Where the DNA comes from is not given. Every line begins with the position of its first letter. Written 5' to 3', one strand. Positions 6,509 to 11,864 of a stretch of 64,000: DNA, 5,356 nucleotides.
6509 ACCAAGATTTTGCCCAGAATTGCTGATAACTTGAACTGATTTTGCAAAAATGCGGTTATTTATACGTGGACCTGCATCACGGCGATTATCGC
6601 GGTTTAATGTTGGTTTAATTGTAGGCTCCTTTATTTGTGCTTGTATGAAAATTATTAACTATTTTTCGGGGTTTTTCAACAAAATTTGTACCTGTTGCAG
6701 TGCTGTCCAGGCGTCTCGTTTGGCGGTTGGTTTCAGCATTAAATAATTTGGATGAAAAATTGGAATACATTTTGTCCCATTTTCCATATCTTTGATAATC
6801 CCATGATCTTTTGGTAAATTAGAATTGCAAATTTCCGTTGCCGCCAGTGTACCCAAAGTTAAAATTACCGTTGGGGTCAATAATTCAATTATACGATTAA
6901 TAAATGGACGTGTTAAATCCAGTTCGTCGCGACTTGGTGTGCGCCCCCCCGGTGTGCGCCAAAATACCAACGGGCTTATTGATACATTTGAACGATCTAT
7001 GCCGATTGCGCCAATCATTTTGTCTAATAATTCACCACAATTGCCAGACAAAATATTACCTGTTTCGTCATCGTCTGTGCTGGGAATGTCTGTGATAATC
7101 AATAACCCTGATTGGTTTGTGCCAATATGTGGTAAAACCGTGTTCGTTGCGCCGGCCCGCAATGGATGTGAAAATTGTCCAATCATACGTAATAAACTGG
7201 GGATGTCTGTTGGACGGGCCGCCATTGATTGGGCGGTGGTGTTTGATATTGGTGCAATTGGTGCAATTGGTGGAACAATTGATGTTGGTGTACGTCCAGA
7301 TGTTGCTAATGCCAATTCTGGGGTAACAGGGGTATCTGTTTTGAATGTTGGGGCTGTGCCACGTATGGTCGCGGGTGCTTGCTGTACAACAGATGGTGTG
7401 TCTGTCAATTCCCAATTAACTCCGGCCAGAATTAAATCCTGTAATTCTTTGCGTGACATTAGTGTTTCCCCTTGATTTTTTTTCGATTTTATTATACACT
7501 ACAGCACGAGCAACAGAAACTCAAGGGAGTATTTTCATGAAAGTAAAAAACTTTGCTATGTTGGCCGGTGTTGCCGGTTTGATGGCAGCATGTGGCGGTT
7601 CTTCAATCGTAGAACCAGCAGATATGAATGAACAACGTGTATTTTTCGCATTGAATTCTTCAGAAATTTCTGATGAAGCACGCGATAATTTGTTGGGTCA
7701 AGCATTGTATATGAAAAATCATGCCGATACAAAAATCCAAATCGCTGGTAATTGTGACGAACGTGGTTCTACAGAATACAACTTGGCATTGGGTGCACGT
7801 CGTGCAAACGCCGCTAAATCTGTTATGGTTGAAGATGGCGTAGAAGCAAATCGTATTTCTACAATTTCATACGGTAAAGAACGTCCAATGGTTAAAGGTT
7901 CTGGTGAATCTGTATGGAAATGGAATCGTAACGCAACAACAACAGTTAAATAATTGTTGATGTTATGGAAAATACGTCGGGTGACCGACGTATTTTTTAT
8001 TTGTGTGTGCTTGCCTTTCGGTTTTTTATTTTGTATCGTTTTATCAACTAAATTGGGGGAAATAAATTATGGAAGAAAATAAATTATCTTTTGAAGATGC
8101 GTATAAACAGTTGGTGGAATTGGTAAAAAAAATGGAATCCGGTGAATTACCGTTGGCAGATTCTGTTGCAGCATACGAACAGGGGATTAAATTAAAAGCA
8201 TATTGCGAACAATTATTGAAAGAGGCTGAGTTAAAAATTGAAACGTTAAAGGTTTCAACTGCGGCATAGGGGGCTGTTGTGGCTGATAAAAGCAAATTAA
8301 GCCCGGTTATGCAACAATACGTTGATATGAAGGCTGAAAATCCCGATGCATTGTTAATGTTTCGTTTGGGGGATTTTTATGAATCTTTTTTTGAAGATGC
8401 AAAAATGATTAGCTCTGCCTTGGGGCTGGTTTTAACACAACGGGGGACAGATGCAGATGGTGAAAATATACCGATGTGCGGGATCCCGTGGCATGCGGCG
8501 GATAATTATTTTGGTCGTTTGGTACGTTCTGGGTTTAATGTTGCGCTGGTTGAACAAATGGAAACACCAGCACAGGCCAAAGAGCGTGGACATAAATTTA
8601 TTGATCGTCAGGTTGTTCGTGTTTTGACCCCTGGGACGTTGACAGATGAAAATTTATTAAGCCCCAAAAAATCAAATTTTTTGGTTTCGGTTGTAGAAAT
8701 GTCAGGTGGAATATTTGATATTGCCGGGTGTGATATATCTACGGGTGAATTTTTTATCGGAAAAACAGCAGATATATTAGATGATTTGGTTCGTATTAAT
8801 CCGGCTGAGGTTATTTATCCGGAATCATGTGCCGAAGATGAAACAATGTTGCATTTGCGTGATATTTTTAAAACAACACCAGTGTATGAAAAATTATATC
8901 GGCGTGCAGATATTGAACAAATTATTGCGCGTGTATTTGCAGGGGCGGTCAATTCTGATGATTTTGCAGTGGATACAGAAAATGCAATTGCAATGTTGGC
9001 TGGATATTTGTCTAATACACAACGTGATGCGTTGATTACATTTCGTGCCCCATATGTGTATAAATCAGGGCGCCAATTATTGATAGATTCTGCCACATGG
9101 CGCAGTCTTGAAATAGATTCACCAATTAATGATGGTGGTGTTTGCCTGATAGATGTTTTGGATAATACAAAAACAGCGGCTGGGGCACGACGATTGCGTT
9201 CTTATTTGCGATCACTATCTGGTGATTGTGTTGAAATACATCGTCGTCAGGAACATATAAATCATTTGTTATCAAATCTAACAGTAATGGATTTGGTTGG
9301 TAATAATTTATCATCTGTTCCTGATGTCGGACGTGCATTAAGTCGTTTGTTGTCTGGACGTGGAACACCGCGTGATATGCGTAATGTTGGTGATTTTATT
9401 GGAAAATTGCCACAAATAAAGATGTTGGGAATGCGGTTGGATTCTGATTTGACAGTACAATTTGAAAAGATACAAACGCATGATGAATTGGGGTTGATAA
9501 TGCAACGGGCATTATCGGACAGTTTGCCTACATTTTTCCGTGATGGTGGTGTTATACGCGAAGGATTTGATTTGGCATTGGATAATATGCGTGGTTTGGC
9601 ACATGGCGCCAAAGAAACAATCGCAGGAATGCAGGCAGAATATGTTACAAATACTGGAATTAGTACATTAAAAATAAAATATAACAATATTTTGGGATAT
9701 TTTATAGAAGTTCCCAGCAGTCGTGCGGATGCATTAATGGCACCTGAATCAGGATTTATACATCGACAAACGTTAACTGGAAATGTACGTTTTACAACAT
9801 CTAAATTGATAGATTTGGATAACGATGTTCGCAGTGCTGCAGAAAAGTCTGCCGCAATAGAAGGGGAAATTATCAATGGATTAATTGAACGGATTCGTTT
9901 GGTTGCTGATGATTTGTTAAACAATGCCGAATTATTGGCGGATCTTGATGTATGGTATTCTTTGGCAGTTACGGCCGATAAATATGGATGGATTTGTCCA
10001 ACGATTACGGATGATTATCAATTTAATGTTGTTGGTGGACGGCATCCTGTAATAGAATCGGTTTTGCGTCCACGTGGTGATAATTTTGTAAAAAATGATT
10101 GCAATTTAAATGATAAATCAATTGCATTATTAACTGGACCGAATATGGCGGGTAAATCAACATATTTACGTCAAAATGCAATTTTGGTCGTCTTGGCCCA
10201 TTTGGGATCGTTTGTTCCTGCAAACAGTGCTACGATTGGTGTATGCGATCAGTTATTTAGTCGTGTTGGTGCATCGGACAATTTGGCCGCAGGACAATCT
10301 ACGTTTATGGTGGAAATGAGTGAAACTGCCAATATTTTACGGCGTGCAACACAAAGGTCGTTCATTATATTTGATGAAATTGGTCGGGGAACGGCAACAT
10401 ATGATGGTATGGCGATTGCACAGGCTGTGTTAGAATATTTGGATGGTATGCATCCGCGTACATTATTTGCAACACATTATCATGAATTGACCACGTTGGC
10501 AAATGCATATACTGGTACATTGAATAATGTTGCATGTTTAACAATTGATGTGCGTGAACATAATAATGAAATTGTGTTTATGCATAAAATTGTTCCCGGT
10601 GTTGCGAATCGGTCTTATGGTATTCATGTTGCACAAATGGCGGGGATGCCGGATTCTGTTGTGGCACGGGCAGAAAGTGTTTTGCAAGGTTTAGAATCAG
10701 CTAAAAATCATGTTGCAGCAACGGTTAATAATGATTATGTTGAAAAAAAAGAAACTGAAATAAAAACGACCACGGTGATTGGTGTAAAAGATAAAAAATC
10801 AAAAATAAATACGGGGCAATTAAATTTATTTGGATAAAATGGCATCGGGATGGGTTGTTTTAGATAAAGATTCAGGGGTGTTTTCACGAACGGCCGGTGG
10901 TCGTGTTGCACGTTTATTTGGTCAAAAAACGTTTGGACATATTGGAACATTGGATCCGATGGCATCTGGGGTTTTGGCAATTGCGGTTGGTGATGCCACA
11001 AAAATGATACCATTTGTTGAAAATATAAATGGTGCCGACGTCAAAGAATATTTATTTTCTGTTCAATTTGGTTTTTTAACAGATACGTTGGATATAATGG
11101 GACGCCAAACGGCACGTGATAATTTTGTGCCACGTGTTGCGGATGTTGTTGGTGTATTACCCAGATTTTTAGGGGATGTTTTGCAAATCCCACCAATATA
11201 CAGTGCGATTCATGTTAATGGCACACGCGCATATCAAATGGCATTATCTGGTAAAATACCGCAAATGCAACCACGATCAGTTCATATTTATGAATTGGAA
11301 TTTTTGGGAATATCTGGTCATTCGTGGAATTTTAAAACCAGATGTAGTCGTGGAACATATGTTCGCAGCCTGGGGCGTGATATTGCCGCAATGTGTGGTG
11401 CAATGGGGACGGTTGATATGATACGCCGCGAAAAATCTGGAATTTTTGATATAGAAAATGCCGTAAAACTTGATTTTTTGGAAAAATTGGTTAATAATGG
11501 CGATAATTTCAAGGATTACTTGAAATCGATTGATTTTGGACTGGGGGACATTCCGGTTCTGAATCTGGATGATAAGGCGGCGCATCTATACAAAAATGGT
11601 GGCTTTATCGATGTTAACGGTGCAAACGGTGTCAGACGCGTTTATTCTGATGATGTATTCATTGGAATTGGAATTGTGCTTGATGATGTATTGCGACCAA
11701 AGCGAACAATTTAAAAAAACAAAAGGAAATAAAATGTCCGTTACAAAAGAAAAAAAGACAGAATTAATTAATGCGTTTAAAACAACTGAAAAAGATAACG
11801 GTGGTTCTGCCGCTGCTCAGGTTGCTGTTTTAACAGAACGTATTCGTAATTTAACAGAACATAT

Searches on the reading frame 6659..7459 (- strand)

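Call 9: search_protein_families(library=pfam, proteins=[window:6659-7459:-], max_evalue=0.0001)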
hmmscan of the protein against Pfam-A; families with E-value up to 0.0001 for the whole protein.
window:6659-7459:- (266 aa): 1 family
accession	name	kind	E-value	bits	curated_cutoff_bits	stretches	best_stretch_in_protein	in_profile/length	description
PF03167.25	UDG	-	1.6e-18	67.6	24.3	1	113-254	4-140/141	Uracil DNA glycosylase superfamily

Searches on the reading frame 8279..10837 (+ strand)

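Call 9: search_protein_families(library=pfam, proteins=[window:8279-10837:+], max_evalue=0.0001)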
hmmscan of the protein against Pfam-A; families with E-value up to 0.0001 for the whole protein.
window:8279-10837:+ (852 aa): 5 families
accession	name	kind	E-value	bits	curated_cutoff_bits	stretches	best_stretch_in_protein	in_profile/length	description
PF00488.27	MutS_V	-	7.5e-80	267.8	30.2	1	617-806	2-188/188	MutS domain V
PF01624.25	MutS_I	-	1.4e-38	132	20.6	1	9-124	2-112/113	MutS domain I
PF05192.23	MutS_III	-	8e-30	105.1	34.1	1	272-563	1-194/194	MutS domain III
PF05190.23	MutS_IV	-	3.1e-19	69.5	22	1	429-522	1-91/92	MutS family domain IV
PF05188.22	MutS_II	-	1e-11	45.8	25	1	133-252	1-129/133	MutS domain II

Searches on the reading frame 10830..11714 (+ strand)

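Call 9: search_protein_families(library=pfam, proteins=[window:10830-11714:+], max_evalue=0.0001)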
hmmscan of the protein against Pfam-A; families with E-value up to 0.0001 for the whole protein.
window:10830-11714:+ (294 aa): 3 families
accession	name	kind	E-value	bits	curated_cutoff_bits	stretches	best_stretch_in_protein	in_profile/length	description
PF01509.24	TruB_N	-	7.7e-41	140.4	27.3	1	28-178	2-149/149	TruB family pseudouridylate synthase (N terminal domain)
PF09157.17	TruB-C_2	-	1.6e-05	25.2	21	1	242-293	1-56/57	Pseudouridine synthase II TruB, C-terminal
PF16198.10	TruB_C_2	-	2.1e-05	25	29.3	1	179-231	1-54/66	tRNA pseudouridylate synthase B C-terminal domain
